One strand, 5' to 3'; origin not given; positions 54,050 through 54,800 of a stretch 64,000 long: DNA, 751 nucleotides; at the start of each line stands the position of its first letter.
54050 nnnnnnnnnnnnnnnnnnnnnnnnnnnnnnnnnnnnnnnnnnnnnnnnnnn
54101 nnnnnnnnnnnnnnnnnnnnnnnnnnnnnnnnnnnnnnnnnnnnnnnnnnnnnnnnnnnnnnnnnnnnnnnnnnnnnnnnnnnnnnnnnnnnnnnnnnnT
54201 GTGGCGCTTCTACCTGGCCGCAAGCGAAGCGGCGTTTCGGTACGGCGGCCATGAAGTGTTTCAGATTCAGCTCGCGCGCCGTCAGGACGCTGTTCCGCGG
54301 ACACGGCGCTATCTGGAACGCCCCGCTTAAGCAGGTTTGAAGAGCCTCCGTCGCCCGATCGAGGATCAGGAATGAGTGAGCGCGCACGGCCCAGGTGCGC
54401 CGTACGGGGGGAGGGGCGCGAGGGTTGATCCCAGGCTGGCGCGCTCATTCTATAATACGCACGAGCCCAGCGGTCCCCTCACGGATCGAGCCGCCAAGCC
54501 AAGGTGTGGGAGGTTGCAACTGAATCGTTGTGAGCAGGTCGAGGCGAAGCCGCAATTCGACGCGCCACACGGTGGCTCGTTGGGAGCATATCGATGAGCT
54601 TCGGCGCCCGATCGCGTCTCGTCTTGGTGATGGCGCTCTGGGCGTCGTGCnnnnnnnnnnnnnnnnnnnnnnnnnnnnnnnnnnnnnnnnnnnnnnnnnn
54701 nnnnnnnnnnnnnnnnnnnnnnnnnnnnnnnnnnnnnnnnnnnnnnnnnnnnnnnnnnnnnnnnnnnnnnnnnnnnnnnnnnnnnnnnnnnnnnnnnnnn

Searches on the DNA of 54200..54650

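Call 65: search_rna_families(source=window, start=54200, end=54650, threshold=evalue, max_evalue=1, show_alignments=2)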
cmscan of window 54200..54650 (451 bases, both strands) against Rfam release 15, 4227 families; matches with E-value up to 1: 0.
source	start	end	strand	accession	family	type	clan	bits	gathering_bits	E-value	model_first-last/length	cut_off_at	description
